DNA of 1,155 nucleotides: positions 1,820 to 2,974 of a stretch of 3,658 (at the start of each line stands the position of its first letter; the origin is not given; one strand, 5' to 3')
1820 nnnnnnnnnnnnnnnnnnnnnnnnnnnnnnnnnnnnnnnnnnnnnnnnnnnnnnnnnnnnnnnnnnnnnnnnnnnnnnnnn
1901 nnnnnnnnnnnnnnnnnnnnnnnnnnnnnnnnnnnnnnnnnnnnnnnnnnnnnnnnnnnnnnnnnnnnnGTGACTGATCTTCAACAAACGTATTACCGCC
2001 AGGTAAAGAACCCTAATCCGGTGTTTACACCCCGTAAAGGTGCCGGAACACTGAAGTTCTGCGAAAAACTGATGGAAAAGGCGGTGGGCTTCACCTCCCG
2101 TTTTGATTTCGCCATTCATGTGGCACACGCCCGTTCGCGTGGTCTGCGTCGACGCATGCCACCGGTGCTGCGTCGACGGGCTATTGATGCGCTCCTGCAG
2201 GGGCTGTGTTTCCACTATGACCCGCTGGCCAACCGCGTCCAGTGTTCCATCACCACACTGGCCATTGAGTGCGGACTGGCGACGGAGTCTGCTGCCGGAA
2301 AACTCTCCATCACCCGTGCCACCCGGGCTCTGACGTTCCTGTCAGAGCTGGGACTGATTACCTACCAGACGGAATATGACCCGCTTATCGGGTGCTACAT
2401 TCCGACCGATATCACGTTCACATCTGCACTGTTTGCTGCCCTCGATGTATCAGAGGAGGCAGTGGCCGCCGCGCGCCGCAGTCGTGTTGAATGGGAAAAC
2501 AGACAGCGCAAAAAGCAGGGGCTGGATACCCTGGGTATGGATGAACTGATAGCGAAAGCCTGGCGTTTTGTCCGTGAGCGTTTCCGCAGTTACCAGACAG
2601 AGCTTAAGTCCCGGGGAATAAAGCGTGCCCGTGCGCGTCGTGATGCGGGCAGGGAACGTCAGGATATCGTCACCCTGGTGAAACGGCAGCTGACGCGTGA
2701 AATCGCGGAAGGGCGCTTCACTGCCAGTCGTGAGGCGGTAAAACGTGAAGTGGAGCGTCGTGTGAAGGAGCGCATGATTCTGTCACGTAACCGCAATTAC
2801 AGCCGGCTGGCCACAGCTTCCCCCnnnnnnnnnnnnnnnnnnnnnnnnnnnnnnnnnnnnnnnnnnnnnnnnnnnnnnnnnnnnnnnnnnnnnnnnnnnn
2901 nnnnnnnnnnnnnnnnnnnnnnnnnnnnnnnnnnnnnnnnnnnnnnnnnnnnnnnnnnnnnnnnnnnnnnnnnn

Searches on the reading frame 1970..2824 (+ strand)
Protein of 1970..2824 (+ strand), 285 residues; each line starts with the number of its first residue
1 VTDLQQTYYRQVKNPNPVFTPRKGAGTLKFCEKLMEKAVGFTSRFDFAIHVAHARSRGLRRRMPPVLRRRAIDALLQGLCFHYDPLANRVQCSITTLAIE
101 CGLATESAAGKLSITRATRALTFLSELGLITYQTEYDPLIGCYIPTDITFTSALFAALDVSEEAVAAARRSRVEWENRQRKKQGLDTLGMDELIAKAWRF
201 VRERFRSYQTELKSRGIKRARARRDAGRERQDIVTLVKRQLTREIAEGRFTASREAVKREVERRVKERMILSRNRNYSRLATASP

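Call 25: find_homologous_proteins(query=window:1970-2824:+, max_evalue=1e-10)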
Query window:1970-2824:+ (285 aa): 581 proteins with E <= 1e-10 among 8000 candidates; the best 120 are listed.
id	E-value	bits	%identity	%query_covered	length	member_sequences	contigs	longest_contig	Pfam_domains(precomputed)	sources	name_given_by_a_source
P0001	4.1e-207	703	80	100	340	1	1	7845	PF02387.21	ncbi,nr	ncbi:incFII family plasmid replication initiator RepA [Escherichia coli]|nr:incFII family plasmid re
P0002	4.5e-177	605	97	100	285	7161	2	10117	PF02387.21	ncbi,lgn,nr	ncbi:TPA: incFII family plasmid replication initiator RepA [Escherichia coli]|nr:incFII family plasm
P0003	2.1e-176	602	95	100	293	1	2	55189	PF02387.21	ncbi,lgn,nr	ncbi:incFII family plasmid replication initiator RepA [Escherichia coli]|nr:incFII family plasmid re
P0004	2.5e-176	602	93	100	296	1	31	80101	PF02387.21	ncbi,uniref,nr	ncbi:replication initiation protein [Salmonella enterica subsp. enterica serovar Kentucky]|uniref:pl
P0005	3.0e-176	602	97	100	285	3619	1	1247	PF02387.21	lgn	-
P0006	5.9e-176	601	93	100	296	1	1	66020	PF02387.21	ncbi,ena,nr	ncbi:replication initiation protein [Escherichia coli]|nr:replication initiation protein [Escherichi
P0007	6.1e-176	601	93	100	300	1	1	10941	PF02387.21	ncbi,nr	ncbi:replication initiation protein [Salmonella enterica]|nr:replication initiation protein [Salmone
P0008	7.6e-176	601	93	100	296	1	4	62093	PF02387.21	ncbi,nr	ncbi:replication initiation protein [Escherichia coli]|nr:replication initiation protein [Escherichi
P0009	1.2e-175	600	95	100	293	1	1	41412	PF02387.21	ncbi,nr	ncbi:TPA: incFII family plasmid replication initiator RepA [Escherichia coli]|nr:incFII family plasm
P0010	1.9e-175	599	96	100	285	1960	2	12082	PF02387.21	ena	-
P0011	5.1e-173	591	92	100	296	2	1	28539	PF02387.21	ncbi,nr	ncbi:replication initiation protein [Escherichia coli]|nr:replication initiation protein [Escherichi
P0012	8.6e-173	591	95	100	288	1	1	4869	PF02387.21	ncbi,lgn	ncbi:TPA: incFII family plasmid replication initiator RepA [Escherichia coli]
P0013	7.2e-172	588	94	100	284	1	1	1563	PF02387.21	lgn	-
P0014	1.1e-171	587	97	100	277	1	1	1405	PF02387.21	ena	-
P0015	1.2e-171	587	95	100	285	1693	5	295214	PF02387.21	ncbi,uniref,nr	ncbi:incFII family plasmid replication initiator RepA [Escherichia coli]|uniref:Replication initiati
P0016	3.6e-170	582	96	100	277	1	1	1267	PF02387.21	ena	-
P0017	4.3e-170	582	96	100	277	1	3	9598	PF02387.21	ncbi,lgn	ncbi:incFII family plasmid replication initiator RepA [Escherichia coli]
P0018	6.1e-170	581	94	100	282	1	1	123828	PF02387.21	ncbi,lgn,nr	ncbi:incFII family plasmid replication initiator RepA [Escherichia coli]|nr:incFII family plasmid re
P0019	8.1e-170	581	94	100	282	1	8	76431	PF02387.21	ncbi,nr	ncbi:TPA: incFII family plasmid replication initiator RepA [Escherichia coli O146:H21]|nr:incFII fam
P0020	1.7e-169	580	96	100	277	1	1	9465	PF02387.21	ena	-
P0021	4.3e-169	579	95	100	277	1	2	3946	PF02387.21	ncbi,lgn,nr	ncbi:incFII family plasmid replication initiator RepA [Escherichia coli]|nr:incFII family plasmid re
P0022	5.5e-169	578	95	100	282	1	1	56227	PF02387.21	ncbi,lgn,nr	ncbi:TPA: incFII family plasmid replication initiator RepA [Escherichia coli]|nr:incFII family plasm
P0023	6.3e-169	578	93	100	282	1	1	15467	PF02387.21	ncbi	ncbi:TPA: incFII family plasmid replication initiator RepA [Escherichia coli]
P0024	8.4e-169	578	96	100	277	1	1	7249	PF02387.21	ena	-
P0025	1.2e-168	577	95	100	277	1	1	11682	PF02387.21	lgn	-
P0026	1.8e-168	576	93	100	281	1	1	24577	PF02387.21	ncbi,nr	ncbi:incFII family plasmid replication initiator RepA [Escherichia coli]|nr:incFII family plasmid re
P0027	2.6e-168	576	95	100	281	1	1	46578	PF02387.21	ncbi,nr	ncbi:incFII family plasmid replication initiator RepA [Escherichia coli]|nr:incFII family plasmid re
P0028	2.9e-168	576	95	100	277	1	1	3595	PF02387.21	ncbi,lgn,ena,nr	ncbi:TPA: incFII family plasmid replication initiator RepA [Escherichia coli]|nr:incFII family plasm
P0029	5.1e-168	575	92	100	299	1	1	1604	PF02387.21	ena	-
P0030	5.6e-168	575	94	100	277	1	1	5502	PF02387.21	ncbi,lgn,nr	ncbi:TPA: incFII family plasmid replication initiator RepA [Escherichia coli O121:H19]|nr:incFII fam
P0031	6.8e-168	575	95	100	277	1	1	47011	PF02387.21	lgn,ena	-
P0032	1.2e-167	574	94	100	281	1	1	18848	PF02387.21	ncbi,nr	ncbi:incFII family plasmid replication initiator RepA [Escherichia coli]|nr:incFII family plasmid re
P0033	3.8e-167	572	93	100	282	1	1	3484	PF02387.21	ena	-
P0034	4.4e-167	572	94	100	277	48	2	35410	PF02387.21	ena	-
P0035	8.9e-167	571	94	100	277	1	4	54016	PF02387.21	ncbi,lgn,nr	ncbi:incFII family plasmid replication initiator RepA [Escherichia coli]|nr:incFII family plasmid re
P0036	1.1e-166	571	94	100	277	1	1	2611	PF02387.21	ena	-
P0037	1.3e-166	570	94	100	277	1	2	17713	PF02387.21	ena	-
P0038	1.6e-166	570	91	100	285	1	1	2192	PF02387.21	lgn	-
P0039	1.8e-166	570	93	100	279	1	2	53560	PF02387.21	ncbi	ncbi:TPA: incFII family plasmid replication initiator RepA [Escherichia coli]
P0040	2.2e-166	570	91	100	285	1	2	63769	PF02387.21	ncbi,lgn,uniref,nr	ncbi:incFII family plasmid replication initiator RepA [Escherichia coli]|uniref:incFII family plasmi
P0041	2.2e-166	570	94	100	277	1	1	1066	PF02387.21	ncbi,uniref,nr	ncbi:incFII family plasmid replication initiator RepA [Escherichia coli]|uniref:incFII family plasmi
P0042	3.0e-166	569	94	100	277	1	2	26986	PF02387.21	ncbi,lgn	ncbi:TPA: incFII family plasmid replication initiator RepA [Escherichia coli]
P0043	4.3e-166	569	94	100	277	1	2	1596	PF02387.21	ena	-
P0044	4.7e-166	569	94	100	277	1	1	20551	PF02387.21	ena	-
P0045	4.7e-166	569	94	100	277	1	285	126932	PF02387.21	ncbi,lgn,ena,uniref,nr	ncbi:incFII family plasmid replication initiator RepA [Escherichia coli]|uniref:Replication initiati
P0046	5.4e-166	568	91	100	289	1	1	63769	PF02387.21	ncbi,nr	ncbi:incFII family plasmid replication initiator RepA [Escherichia coli TA464]|nr:incFII family plas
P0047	7.5e-166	568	93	100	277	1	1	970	PF02387.21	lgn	-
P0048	1.1e-165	567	94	100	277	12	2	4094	PF02387.21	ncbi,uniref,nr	ncbi:incFII family plasmid replication initiator RepA [Escherichia coli]|uniref:incFII family plasmi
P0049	1.2e-165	567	91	100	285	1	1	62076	PF02387.21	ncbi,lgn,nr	ncbi:TPA: incFII family plasmid replication initiator RepA [Escherichia coli]|nr:incFII family plasm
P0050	1.9e-165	567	94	100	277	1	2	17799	PF02387.21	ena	-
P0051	1.9e-165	567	94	100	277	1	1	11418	PF02387.21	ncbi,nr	ncbi:TPA: incFII family plasmid replication initiator RepA [Escherichia coli]|nr:incFII family plasm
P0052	2.1e-165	566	91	100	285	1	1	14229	PF02387.21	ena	-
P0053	3.3e-165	566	94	100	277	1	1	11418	PF02387.21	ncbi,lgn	ncbi:TPA: incFII family plasmid replication initiator RepA [Escherichia coli]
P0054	3.6e-165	566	93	100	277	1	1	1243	PF02387.21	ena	-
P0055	4.2e-165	565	93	100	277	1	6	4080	PF02387.21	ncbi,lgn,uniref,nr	ncbi:incFII family plasmid replication initiator RepA [Escherichia coli]|uniref:Replication initiati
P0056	4.4e-165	565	94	100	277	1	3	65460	PF02387.21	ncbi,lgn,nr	ncbi:incFII family plasmid replication initiator RepA [Escherichia coli]|nr:incFII family plasmid re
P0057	1.1e-164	564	93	100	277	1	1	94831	PF02387.21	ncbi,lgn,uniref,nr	ncbi:incFII family plasmid replication initiator RepA [Escherichia coli]|uniref:incFII family plasmi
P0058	1.4e-164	564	94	100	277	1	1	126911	PF02387.21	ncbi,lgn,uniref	ncbi:incFII family plasmid replication initiator RepA [Escherichia coli]|uniref:incFII family plasmi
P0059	1.8e-164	563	91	100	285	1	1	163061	PF02387.21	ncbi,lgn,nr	ncbi:incFII family plasmid replication initiator RepA [Salmonella enterica]|nr:incFII family plasmid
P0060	2.9e-164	563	93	100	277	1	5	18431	PF02387.21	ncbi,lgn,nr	ncbi:incFII family plasmid replication initiator RepA [Escherichia coli]|nr:incFII family plasmid re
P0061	3.0e-164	563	93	100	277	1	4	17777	PF02387.21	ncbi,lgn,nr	ncbi:incFII family plasmid replication initiator RepA [Escherichia coli]|nr:incFII family plasmid re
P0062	3.2e-164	563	91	100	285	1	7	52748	PF02387.21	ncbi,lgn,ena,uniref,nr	ncbi:incFII family plasmid replication initiator RepA [Escherichia coli]|uniref:incFII family plasmi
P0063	3.7e-164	562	93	100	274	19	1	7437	PF02387.21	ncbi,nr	ncbi:TPA: incFII family plasmid replication initiator RepA [Escherichia coli]|nr:incFII family plasm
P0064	3.9e-164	562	93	100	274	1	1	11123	PF02387.21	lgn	-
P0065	4.1e-164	562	93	100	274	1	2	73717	PF02387.21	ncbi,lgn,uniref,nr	ncbi:incFII family plasmid replication initiator RepA [Escherichia coli]|uniref:incFII family plasmi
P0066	4.9e-164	562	93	100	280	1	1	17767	PF02387.21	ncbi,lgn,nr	ncbi:TPA: incFII family plasmid replication initiator RepA [Escherichia coli]|nr:incFII family plasm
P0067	9.5e-164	561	93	100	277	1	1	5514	PF02387.21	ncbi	-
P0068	1.2e-163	561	92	100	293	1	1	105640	PF02387.21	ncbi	ncbi:incFII family plasmid replication initiator RepA (plasmid) [Escherichia coli]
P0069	1.4e-163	560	93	100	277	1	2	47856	PF02387.21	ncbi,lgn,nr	ncbi:TPA: incFII family plasmid replication initiator RepA [Escherichia coli]|nr:incFII family plasm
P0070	1.6e-163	560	93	100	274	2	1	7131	PF02387.21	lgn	-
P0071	2.5e-163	560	91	100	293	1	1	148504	PF02387.21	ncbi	ncbi:incFII family plasmid replication initiator RepA (plasmid) [Escherichia coli]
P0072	3.0e-163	559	91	100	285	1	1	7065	PF02387.21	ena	-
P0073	4.1e-163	559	93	100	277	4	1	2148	PF02387.21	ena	-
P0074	1.3e-162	557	92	100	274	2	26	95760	PF02387.21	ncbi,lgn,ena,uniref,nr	ncbi:incFII family plasmid replication initiator RepA [Escherichia coli]|uniref:incFII family plasmi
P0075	2.5e-162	556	90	98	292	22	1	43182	PF02387.21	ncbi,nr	ncbi:incFII family plasmid replication initiator RepA [Escherichia coli]|nr:incFII family plasmid re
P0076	3.0e-162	556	93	100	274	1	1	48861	PF02387.21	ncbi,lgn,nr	ncbi:TPA: incFII family plasmid replication initiator RepA [Escherichia coli]|nr:incFII family plasm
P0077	4.4e-162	556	92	100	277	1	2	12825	PF02387.21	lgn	-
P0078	4.9e-162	555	93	100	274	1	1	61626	PF02387.21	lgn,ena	-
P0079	8.6e-162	555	90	100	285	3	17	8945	PF02387.21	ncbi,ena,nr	ncbi:incFII family plasmid replication initiator RepA [Escherichia coli]|nr:incFII family plasmid re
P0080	8.8e-162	555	92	100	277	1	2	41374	PF02387.21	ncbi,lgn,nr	ncbi:TPA: incFII family plasmid replication initiator RepA [Escherichia coli]|nr:incFII family plasm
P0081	2.3e-161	553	92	100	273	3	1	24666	PF02387.21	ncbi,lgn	ncbi:incFII family plasmid replication initiator RepA [Escherichia coli]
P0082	5.0e-161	552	90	100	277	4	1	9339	PF02387.21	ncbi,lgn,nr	ncbi:incFII family plasmid replication initiator RepA [Escherichia coli]|nr:incFII family plasmid re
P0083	8.3e-161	551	92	100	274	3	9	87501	PF02387.21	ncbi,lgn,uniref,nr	ncbi:incFII family plasmid replication initiator RepA [Escherichia coli]|uniref:incFII family plasmi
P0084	9.5e-161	551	89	100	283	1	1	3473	PF02387.21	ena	-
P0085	1.5e-160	551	92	100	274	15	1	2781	PF02387.21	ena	-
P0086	2.1e-160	550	92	100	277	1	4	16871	PF02387.21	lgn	-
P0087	2.7e-160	550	97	92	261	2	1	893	PF02387.21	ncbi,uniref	ncbi:incFII family plasmid replication initiator RepA, partial [Escherichia coli]|uniref:incFII fami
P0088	1.0e-159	548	97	90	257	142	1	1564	PF02387.21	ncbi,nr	ncbi:TPA: incFII family plasmid replication initiator RepA, partial [Escherichia coli]|nr:incFII fam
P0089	1.1e-159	548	91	100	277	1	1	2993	PF02387.21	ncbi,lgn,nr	ncbi:TPA: incFII family plasmid replication initiator RepA [Escherichia coli]|nr:incFII family plasm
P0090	1.6e-159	547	95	93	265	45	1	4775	PF02387.21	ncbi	ncbi:incFII family plasmid replication initiator RepA, partial [Escherichia coli]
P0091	4.4e-159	546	98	89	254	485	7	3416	PF02387.21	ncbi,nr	ncbi:TPA: incFII family plasmid replication initiator RepA, partial [Escherichia coli]|nr:incFII fam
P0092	6.8e-159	545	91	100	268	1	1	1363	PF02387.21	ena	-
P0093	1.8e-158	544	89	100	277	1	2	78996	PF02387.21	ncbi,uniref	ncbi:incFII family plasmid replication initiator RepA [Escherichia albertii]|uniref:incFII family pl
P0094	1.8e-158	544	87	100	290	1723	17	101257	PF02387.21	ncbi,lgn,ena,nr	ncbi:TPA: incFII family plasmid replication initiator RepA [Escherichia coli]|nr:incFII family plasm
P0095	1.3e-156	538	91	100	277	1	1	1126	PF02387.21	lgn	-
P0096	9.1e-156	535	87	100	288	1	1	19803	PF02387.21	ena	-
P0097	9.8e-156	535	87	100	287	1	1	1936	PF02387.21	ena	-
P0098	1.4e-155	534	88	100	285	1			PF02387.21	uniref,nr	uniref:Replication initiation protein n=1 Tax=Klebsiella pneumoniae TaxID=573 RepID=W0NUS8_KLEPN|nr:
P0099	6.3e-155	532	87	100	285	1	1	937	PF02387.21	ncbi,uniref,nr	ncbi:incFII family plasmid replication initiator RepA [Klebsiella quasipneumoniae]|uniref:incFII fam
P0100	1.5e-154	531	95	90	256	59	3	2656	PF02387.21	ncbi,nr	ncbi:TPA: incFII family plasmid replication initiator RepA, partial [Escherichia coli]|nr:incFII fam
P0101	1.6e-154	531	91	100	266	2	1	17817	PF02387.21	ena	-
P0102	6.7e-154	529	86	100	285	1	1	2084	PF02387.21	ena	-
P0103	7.6e-154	529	95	89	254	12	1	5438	PF02387.21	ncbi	ncbi:incFII family plasmid replication initiator RepA, partial [Klebsiella pneumoniae]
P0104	7.6e-154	529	87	100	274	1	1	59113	PF02387.21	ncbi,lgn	ncbi:incFII family plasmid replication initiator RepA [Escherichia coli]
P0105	1.5e-153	528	86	100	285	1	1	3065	PF02387.21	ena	-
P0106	5.6e-153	526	86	100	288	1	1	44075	PF02387.21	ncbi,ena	-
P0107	3.9e-152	523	84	99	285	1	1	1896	PF02387.21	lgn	-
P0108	5.7e-152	522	84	99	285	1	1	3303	PF02387.21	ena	-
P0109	7.9e-152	522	89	100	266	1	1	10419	PF02387.21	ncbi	ncbi:TPA: incFII family plasmid replication initiator RepA [Escherichia coli]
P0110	9.5e-152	522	88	100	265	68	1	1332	PF02387.21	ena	-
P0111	1.6e-151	521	96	86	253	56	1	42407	PF02387.21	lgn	-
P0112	1.6e-151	521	84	99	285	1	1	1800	PF02387.21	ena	-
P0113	2.9e-151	520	83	99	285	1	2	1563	PF02387.21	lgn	-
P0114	5.6e-151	519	83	99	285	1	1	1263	PF02387.21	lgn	-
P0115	1.9e-150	517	83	99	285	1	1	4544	PF02387.21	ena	-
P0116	2.5e-150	517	83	99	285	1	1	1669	PF02387.21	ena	-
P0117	3.9e-150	516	83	99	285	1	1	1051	PF02387.21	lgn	-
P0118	1.0e-149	515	83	99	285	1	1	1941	PF02387.21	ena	-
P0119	1.2e-149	515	88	94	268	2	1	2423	PF02387.21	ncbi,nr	ncbi:TPA: incFII family plasmid replication initiator RepA, partial [Escherichia coli]|nr:incFII fam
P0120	2.2e-149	514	85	100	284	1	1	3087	PF02387.21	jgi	jgi:incFII family plasmid replication initiator RepA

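Call 40: search_protein_representatives(protein=window:1970-2824:+)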
Query: 285 residues. Proteins with E-value up to 0.001 (for the whole library): 185; up to 1e-10: 125; up to 1e-30: 53. The best 150 are listed.
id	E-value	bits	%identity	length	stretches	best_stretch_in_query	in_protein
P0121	1.5e-101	355.5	65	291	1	5-284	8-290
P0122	5.0e-85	301.3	86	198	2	136-285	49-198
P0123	8.4e-83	294.0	96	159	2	162-285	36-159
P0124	1.3e-80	286.9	98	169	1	1-134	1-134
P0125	5.1e-76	271.8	80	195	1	124-285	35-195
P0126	9.7e-76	270.9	78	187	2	63-171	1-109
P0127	1.2e-74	267.3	93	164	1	1-132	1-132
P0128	7.0e-72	258.3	98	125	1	1-121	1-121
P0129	2.9e-71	256.2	80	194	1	6-152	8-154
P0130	1.7e-64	234.1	95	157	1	160-285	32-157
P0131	7.1e-60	218.9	50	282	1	11-281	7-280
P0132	9.8e-60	218.5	93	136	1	1-107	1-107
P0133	3.0e-57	210.3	43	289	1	5-275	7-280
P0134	1.3e-55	204.9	82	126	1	67-185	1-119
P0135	2.4e-55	204.1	73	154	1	143-283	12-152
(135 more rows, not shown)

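Call 44: find_related_loci(query=A4, collection=genome_contigs, flank=3000)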
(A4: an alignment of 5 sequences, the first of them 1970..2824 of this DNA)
Query A4 (285 aa) in genome_contigs; peptide patterns used: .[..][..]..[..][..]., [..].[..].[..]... (x = any residue, [..] = any of these).
600 stretches matched a pattern (row limit reached: there are more); 28 encode a relative of the query (tblastn E <= 1e-3); 28 distinct loci.
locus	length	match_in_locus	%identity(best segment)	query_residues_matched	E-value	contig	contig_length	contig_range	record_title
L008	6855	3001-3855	99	1-285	0e+0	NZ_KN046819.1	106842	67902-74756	Klebsiella pneumoniae strain ATCC 13883 scaffold2, whole genome shotgun sequence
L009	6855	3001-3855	97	1-285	0e+0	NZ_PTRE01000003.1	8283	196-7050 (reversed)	Escherichia sp. MOD1-EC7003 MOD1-EC7003_3_length_8283_cov_95, whole genome shotgun sequence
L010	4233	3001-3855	97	1-285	0e+0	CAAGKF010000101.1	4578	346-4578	MAG TPA_asm: Lachnospiraceae bacterium, isolate HGM12199, WGS project CAAGKF010000000 data, contig: SRS476292_7_k119_717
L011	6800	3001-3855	96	1-285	0e+0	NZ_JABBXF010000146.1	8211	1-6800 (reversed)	Streptomyces morookaense strain DSM 40503 contig146, whole genome shotgun sequence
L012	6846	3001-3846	78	1-282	2e-148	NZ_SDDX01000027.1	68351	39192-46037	Lelliottia nimipressuralis strain CCUG 25894 CCUG25894T_0000027, whole genome shotgun sequence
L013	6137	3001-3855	77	1-283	2e-139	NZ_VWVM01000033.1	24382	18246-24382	Candidatus Pantoea gossypiicola isolate B_8 Scaffold_33, whole genome shotgun sequence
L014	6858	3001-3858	78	1-284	3e-137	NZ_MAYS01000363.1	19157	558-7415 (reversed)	Candidatus Erwinia dacicola strain IL contig_425, whole genome shotgun sequence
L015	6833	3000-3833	78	7-284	2e-136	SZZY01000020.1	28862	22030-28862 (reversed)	Pantoea sp. Eser plasmid unnamed2, whole genome shotgun sequence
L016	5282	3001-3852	76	1-282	2e-136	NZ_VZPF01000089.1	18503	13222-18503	Pantoea stewartii subsp. stewartii strain CCUG 26359 contig_0000089, whole genome shotgun sequence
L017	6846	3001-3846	76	1-280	2e-136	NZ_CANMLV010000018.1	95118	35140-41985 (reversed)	Uncultured Cedecea sp. isolate 73.fasta NODE_18, whole genome shotgun sequence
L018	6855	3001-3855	77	1-283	3e-136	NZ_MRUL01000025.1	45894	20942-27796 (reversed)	Izhakiella australiensis strain D4N98 map unlocalized plasmid unnamed NODE_25_length_45894_cov_192.909_ID_4826, whole ge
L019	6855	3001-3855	77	1-283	9e-136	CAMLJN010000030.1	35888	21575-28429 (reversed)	MAG: uncultured Buttiauxella sp. isolate SRR12181029_bin.1_metawrap_v1.3.0_MAG genome assembly, contig: ERZ12593168_106,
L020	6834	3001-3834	78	7-284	2e-135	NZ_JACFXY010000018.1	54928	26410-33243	Mixta mediterraneensis strain Marseille-Q2057 NODE_18_length_54928_cov_77.8584, whole genome shotgun sequence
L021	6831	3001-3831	78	7-283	2e-135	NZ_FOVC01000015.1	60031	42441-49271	Izhakiella capsodis strain N6PO6, whole genome shotgun sequence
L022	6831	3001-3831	78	8-284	6e-135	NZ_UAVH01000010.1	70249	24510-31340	Yersinia pestis strain NCTC5923, whole genome shotgun sequence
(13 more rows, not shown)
